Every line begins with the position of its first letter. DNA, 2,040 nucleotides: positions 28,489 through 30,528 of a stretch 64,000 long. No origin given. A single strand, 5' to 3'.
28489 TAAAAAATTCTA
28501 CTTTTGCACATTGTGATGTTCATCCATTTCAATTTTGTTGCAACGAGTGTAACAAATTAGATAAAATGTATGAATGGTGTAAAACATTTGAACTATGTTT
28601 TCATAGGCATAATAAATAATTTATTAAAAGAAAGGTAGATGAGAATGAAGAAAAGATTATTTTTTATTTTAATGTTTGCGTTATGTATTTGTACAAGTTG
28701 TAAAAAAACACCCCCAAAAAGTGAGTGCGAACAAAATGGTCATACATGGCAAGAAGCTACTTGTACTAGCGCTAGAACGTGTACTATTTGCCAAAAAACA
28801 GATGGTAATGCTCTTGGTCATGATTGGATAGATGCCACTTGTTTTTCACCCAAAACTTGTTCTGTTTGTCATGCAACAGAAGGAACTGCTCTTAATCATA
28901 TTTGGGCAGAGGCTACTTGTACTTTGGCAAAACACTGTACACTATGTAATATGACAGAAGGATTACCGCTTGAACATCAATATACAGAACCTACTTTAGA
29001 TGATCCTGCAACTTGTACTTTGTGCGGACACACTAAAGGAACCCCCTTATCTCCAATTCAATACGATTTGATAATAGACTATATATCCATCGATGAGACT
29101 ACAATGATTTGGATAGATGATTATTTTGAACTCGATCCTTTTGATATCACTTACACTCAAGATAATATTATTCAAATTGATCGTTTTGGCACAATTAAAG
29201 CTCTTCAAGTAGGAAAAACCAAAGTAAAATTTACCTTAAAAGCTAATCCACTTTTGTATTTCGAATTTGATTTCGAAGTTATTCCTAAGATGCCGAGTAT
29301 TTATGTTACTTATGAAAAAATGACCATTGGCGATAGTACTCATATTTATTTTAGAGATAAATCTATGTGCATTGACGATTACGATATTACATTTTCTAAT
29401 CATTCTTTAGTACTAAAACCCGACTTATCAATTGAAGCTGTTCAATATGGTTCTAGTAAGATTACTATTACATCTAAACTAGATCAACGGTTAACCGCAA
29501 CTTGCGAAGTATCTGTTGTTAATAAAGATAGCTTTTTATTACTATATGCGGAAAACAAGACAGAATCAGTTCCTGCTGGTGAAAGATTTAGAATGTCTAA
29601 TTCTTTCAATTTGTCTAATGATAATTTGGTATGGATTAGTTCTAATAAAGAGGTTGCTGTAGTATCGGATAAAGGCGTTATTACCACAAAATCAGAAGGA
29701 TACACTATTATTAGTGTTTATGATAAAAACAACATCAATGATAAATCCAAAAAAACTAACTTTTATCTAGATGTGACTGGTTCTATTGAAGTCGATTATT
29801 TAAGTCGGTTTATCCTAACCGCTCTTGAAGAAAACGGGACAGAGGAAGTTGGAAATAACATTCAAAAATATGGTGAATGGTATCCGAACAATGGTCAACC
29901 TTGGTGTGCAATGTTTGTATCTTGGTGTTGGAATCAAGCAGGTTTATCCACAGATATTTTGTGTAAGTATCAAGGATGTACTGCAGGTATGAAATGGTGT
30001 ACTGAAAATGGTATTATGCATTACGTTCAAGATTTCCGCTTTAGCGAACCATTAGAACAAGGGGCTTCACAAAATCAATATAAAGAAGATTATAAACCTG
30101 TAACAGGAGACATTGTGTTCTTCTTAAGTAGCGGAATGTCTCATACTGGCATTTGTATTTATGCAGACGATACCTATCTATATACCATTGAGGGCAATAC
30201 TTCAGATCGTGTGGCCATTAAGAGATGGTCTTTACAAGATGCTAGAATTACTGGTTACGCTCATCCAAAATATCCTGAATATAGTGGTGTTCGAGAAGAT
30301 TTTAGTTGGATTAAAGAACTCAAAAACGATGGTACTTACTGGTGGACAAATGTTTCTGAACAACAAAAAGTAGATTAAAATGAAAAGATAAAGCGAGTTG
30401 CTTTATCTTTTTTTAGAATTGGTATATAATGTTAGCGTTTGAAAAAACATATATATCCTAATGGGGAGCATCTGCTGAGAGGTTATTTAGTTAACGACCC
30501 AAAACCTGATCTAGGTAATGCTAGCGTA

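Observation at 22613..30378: Novel extracellular Cys3-His repeat module shared by two lipoprotein peptidoglycan hydrolases (amidase_2 and CHAP) arranged as an inverted pair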

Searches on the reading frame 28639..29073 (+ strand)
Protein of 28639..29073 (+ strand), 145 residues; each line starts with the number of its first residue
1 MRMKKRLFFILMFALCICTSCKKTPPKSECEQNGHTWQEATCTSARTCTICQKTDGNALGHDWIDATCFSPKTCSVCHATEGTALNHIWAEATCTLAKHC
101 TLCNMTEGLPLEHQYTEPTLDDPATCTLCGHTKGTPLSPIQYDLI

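Call 22: predict_structure(alignment_id=A2)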
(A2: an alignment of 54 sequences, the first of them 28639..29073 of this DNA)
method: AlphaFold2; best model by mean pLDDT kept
length: 145 residues; sequences in the alignment: 54
mean_pLDDT: 89.9   pTM: 0.61
mean pLDDT of the five models: 89.9, 89.9, 89.8, 88.5, 88.1
residues with pLDDT >= 90: 96; 70-90: 39; 50-70: 9; < 50: 1
segments of 3 or more residues with pLDDT < 50: none
pLDDT, mean of each block of 10 residues (from residue 1): 75 84 79 94 97 97 98 98 97 96 97 92 90 78 67
secondary structure, 60 per line:
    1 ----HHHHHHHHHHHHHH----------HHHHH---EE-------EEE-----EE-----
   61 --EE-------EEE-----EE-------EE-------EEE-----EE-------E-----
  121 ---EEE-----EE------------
elements in order: H5-18 H29-33 E46-48 E72-74 E98-100 E124-126
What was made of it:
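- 28639..30378 (+): Gene B: lipoprotein CHAP peptidoglycan hydrolase (579 aa) = signal peptide, cap, 4 Cys/His units, Ig-like region with Big_2, CHAP. AF2 of aa 1-145 gives pLDDT 94-98 over the repeats (call 22).
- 28702..28740 (+): B N-cap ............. (Cys30 = proposed cap ligand). AF2 predicts a short helix at aa 29-33 (call 22).
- On Zinc ribbon / zinc knuckle (structural class): AF2 places the CxxC between strands 2 and 3 (call 22).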

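Call 25: fold_search(model_id=the predicted structure, library=pdb)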
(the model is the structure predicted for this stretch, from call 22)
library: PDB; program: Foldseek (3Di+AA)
matches with E <= 10: 27; with E <= 0.001: 0
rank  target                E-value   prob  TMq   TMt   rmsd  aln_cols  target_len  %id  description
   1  7v7b_A                1.9e+00  0.04  0.13  0.03  17.1       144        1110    7  CryoEM structure of DDB1-VprBP complex in ARM-up conformation (released 2022-08-31)
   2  6n13_MODEL_1_B        2.3e+00  0.02  0.12  0.06  33.6       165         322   12  UbcH7-Ub Complex with R0RBR Parkin and phosphoubiquitin (released 2018-11-28)
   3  6hlq_I                2.8e+00  0.02  0.10  0.12  24.1       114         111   20  Yeast RNA polymerase I* elongation complex bound to nucleotide analog GMPCPP (released 2019-04-03)
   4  1r79_MODEL_1_A        3.1e+00  0.02  0.10  0.15  18.5        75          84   23  Solution Structure of The C1 Domain of The Human Diacylglycerol Kinase Delta (released 2004-04-21)
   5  7m4m_B                3.8e+00  0.05  0.13  0.11  15.3        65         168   14  Crystal structure of RBR E3 ligase RNF216 with ubiquitin (released 2022-01-05)
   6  5n2w_A                3.8e+00  0.02  0.12  0.06  19.1       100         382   11  WT-Parkin and pUB complex (released 2017-04-19)
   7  7ui9_M                4.5e+00  0.15  0.15  0.53   7.9        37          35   14  Core Mediator-PICearly (Copy A) (released 2023-02-15)
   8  6hue_A                5.1e+00  0.02  0.11  0.05  20.7        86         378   15  ParkinS65N (released 2018-10-17)
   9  5c23_A                6.5e+00  0.01  0.12  0.06  20.1        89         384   15  Parkin (S65DUblR0RBR) (released 2015-07-29)
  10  6skf_Bg               7.3e+00  0.03  0.13  0.21  15.0        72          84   14  Cryo-EM Structure of T. kodakarensis 70S ribosome (released 2020-07-29)
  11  7m4n_B                7.8e+00  0.02  0.13  0.16  14.2        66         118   15  Crystal structure of RBR E3 ligase RNF216 in complex with K63-linked di-ubiquitin (released 2022-01-05)
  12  8ik6_C                7.8e+00  0.01  0.12  0.06  23.3        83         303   16  pUbl depleted Parkin complex with pUbiquitin (released 2024-09-11)
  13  4i1h                  8.3e+00  0.01  0.12  0.07  16.9       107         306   14  Structure of Parkin E3 ligase (released 2013-06-19)
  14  4zyn_A                8.3e+00  0.01  0.12  0.07  22.5       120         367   12  Crystal Structure of Parkin E3 ubiquitin ligase (linker deletion; delta 86-130) (released 2015-08-19)
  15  6hue_B                8.3e+00  0.01  0.12  0.06  19.2        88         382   16  ParkinS65N (released 2018-10-17)
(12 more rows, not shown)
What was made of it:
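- On Zinc ribbon / zinc knuckle (structural class): Best Foldseek E = 1.9 (call 25).
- Closest known: Zinc ribbon / zinc knuckle domains. Same: The weak Foldseek neighbours are of this kind (call 25).
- The weak Foldseek hits are almost all Zn domains: Parkin IBR/RING, RNA polymerase zinc ribbons, C1 and TFIIB (call 25).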

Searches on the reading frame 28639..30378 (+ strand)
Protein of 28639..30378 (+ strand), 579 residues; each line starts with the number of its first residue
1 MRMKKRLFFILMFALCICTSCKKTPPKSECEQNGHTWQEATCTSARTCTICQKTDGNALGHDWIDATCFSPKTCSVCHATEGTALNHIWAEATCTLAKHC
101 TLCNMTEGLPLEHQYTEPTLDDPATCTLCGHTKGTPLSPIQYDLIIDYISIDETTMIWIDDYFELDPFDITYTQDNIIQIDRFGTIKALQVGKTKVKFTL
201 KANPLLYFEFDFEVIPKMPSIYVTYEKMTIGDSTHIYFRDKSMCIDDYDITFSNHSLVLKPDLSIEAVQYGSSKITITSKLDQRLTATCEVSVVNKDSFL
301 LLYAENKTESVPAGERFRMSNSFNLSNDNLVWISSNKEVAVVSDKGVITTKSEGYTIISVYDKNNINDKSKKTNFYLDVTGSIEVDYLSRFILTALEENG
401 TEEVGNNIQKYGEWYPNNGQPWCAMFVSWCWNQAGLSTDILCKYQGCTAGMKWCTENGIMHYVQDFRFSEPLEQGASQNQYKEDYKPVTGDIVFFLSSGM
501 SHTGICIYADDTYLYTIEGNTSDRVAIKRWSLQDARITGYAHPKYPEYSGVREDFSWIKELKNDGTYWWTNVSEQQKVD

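Call 3: search_protein_families(library=pfam, proteins=[window:28639-30378:+], max_evalue=1)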
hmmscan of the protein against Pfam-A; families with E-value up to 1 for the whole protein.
window:28639-30378:+ (579 aa): 7 families
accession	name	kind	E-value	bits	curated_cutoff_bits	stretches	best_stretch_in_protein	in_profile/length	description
PF02368.24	Big_2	-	2.5e-09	37.4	22.8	1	320-371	23-76/79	Bacterial Ig-like domain (group 2)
PF05257.22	CHAP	-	8.7e-08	33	26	1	417-520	3-81/81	CHAP domain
PF12671.13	Amidase_6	-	0.00013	22.5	23.2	1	395-526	18-146/163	Putative amidase domain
PF21461.3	HL_N-beta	-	0.00049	20.3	27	1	335-369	19-51/57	Hyaluronate lyase, N-terminal beta-sheet domain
PF00877.26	NLPC_P60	-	0.063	13.7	23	1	423-511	16-74/105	NlpC/P60 family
PF22359.2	Big-like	-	0.087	13.5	27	1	338-360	11-33/48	Bacterial Ig-like domain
PF22959.3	Ig_NUP210_15th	-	0.15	12.1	27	1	314-366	41-92/102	NUP210 Ig-like domain 15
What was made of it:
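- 28639..30378 (+): Pfam Big_2 + CHAP in call 3.
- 29887..30198 (+): B CHAP catalytic domain (Cys in PWCAMF, His in MSHTG). Pfam PF05257, 33 bits against a cut-off of 26 (call 3).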

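Call 4: search_protein_families(library=ncbifam, proteins=[window:28639-30378:+], max_evalue=1)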
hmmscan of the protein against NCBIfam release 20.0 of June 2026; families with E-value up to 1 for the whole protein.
window:28639-30378:+ (579 aa): 2 families
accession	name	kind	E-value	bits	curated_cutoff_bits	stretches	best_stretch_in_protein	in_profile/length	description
TIGR02594.1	TIGR02594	subfamily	7.4e-08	32.8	70.55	2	485-540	75-130/132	TIGR02594 family protein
NF053514.2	JUQZ_fam_ocin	equivalog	0.0021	18.3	40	0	320-364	52-95/107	BLB8/JUQZ-1 family protein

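Call 20: find_encoding_contigs(protein=window:28639-30378:+, flank=10000, max_places=6)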
Protein window:28639-30378:+ (579 aa): no gene with exactly this product is on record in the collection.
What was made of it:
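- Tried and rejected: An exact look-up of B in public assemblies found nothing (call 20).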

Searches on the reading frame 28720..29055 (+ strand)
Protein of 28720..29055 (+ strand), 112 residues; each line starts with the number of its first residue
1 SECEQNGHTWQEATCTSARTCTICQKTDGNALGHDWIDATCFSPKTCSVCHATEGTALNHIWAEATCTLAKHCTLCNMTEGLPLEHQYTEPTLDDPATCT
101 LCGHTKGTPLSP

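Call 7: find_homologous_proteins(query=window:28720-29055:+, max_evalue=0.001)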
Query seq(112 aa) (112 aa): 4 proteins with E <= 0.001 among 12 candidates.
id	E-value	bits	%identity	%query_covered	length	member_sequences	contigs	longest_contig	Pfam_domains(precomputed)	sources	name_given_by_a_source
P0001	6.9e-27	112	47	89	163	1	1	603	-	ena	-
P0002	4.3e-11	61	49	65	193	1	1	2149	-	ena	-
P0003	6.0e-10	57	59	46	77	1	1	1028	-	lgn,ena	-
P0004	3.4e-8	51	45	69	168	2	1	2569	-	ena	-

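Call 8: search_solved_structures(query=window:28720-29055:+, max_evalue=10, show_alignments=3)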
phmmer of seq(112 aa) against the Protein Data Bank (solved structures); distinct sequences matched with E-value up to 10: 19.
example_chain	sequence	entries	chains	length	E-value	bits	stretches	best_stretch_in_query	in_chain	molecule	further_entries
1r79_A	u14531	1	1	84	0.042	16.9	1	22-72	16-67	Diacylglycerol kinase, delta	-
9ru8_Sg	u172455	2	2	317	0.19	14.8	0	18-70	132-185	Small ribosomal subunit protein RACK1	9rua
6zvj_V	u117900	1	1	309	0.25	14.4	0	33-56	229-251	Receptor of activated protein C kinase 1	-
6ole_Sg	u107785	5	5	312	0.26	14.3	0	33-56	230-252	Receptor of activated protein C kinase 1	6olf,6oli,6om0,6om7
11hg_AA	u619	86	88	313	0.26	14.3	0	33-56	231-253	Receptor of activated protein C kinase 1 | RACK1 | Ribosomal protein RACK1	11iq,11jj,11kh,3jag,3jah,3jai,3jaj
7nwh_gg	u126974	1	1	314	0.26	14.3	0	33-56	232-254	Epididymis tissue sperm binding protein Li 3a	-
6gz3_Bg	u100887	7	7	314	0.26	14.3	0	33-56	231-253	ribosomal protein RACK 1 | Receptor of activated protein C kinase 1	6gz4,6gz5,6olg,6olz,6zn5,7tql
5a2q_g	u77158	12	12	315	0.26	14.3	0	33-56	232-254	RIBOSOMAL PROTEIN RACK1 | Receptor of activated protein C kinase 1 | Small ribosomal subunit protein RACK1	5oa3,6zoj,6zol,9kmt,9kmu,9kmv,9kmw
22tu_Sg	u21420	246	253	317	0.26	14.3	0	33-56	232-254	Receptor of activated protein C kinase 1 | Ribosomal protein RACK1 | 40S RIBOSOMAL PROTEIN ES6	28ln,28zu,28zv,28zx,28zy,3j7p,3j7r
9ruc_Sg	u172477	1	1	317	0.27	14.3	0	33-56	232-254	Small ribosomal subunit protein RACK1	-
5kkq_A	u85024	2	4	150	0.29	14.2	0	46-104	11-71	Transcriptional repressor CTCF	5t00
9ygm_Sg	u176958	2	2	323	0.33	14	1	18-74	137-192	Receptor for activated C kinase 1, RACK1 protein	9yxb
4aow_A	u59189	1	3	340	0.4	13.7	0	33-56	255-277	GUANINE NUCLEOTIDE-BINDING PROTEIN SUBUNIT BETA-2-LIKE 1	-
2l7x_A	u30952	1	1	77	0.62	13.1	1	18-52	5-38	Envelope glycoprotein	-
7oya_g2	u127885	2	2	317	0.84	12.7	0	33-56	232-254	Guanine nucleotide-binding protein subunit beta-2-like 1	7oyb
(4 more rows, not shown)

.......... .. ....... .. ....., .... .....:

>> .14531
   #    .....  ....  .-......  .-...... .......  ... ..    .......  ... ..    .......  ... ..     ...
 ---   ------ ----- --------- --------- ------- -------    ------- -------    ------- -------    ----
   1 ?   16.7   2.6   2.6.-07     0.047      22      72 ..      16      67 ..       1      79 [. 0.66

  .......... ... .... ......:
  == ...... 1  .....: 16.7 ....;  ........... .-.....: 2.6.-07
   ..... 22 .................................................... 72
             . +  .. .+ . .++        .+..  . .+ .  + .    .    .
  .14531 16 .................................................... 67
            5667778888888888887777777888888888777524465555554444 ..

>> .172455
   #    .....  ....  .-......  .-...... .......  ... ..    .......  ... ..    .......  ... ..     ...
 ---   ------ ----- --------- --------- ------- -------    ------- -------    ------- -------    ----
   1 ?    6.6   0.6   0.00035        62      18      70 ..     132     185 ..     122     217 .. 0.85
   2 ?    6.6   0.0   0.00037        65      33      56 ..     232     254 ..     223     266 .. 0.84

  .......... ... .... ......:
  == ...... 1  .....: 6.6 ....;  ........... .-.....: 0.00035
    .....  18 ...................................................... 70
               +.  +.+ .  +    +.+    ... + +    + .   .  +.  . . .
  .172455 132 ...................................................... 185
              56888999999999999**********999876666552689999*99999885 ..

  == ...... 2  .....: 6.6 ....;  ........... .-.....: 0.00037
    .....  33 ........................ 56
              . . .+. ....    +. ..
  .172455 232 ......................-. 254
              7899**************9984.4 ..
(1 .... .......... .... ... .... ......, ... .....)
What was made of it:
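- On Zinc ribbon / zinc knuckle (structural class): Best PDB sequence match E = 0.042 (call 8).
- Tried and rejected: The PDB sequence search found nothing significant (call 8).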
